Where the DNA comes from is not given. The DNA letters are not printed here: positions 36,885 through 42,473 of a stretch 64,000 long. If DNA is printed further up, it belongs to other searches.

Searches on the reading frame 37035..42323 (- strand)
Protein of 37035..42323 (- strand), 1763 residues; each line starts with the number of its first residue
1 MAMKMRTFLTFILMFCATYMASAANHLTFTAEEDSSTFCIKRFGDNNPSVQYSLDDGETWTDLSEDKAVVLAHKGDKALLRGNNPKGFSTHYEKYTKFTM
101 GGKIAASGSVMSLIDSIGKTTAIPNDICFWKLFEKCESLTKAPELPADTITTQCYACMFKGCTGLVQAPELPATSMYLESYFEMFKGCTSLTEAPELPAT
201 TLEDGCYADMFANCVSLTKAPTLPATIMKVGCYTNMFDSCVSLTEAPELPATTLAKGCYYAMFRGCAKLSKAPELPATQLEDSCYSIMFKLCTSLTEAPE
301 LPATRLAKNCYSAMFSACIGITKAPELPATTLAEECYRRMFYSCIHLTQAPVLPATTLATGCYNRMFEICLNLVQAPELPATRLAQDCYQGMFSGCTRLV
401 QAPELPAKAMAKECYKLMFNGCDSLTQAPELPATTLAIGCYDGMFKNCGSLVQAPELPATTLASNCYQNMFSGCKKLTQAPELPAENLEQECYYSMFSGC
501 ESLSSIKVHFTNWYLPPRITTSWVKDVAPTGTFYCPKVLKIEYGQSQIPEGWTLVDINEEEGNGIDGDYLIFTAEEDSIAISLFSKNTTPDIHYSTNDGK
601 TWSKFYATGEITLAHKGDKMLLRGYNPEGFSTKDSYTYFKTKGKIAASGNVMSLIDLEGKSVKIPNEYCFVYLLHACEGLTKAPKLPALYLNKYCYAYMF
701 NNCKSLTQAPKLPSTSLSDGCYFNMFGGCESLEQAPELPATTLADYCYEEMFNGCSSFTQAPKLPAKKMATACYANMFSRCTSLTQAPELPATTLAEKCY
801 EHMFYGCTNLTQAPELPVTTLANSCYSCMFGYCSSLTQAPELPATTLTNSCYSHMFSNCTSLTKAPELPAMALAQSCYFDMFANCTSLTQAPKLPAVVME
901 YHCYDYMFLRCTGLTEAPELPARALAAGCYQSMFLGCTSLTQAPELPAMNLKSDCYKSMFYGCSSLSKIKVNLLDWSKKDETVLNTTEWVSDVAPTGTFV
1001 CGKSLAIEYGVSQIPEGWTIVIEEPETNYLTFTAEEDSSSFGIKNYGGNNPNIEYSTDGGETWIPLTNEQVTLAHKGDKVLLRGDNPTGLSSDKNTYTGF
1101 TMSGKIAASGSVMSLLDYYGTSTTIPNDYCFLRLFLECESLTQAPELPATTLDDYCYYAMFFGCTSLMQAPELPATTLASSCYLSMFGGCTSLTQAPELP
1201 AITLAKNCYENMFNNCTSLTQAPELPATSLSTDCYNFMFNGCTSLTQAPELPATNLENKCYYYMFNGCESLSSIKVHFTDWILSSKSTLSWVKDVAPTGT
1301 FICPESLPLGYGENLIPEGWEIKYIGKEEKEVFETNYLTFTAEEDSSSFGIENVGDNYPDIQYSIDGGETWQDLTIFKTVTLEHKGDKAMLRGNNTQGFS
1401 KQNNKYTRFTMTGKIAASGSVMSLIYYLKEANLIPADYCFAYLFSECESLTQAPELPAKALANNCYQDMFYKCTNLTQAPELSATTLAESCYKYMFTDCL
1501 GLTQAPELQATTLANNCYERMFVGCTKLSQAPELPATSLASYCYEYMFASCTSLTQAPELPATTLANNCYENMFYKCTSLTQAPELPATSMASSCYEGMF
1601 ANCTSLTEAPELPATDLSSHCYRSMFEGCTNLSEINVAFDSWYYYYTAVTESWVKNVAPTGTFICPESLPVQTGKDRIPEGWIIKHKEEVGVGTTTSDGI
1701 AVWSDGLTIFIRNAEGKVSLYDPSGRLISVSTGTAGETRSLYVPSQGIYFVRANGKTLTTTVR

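Call 13: search_protein_families(library=pfam, proteins=[window:37035-42323:-], max_evalue=0.001)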
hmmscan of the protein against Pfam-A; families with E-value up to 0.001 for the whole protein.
window:37035-42323:- (1763 aa): 6 families
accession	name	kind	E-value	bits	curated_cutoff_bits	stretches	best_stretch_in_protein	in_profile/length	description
PF13306.12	LRR_5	-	8.2e-27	94.1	27.7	1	1522-1637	8-108/127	BspA type Leucine rich repeat region (6 copies)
PF03174.19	CHB_HEX_C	-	1.2e-09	38.4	23.6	0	1053-1088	37-69/76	Chitobiase/beta-hexosaminidase C-terminal domain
PF24316.1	Tli3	-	2.9e-09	37.8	27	0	1020-1068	55-103/129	T6SS Tli3 immunity protein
PF21471.3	Reelin_subrepeat-B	-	3.5e-07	30.5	27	0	1324-1380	26-81/127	Reelin subrepeat B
PF02012.26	BNR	-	9.2e-07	28.4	27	0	1362-1372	1-11/12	BNR/Asp-box repeat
PF15902.12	Sortilin-Vps10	-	5.1e-06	26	33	0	585-606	414-435/446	Sortilin, neurotensin receptor 3,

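Call 14: search_protein_families(library=ncbifam, proteins=[window:37035-42323:-], max_evalue=0.001)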
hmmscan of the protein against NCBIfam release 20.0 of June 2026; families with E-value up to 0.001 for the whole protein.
window:37035-42323:- (1763 aa): 2 families
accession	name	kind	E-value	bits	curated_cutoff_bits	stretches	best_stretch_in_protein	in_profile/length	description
TIGR04183.1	Por_Secre_tail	domain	1.4e-05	25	23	1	1711-1761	16-66/72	T9SS type A sorting domain-containing protein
NF045728.1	glycosyl_F510_1955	equivalog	6e-05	22.4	175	0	568-608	94-133/246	F510_1955 family glycosylhydrolase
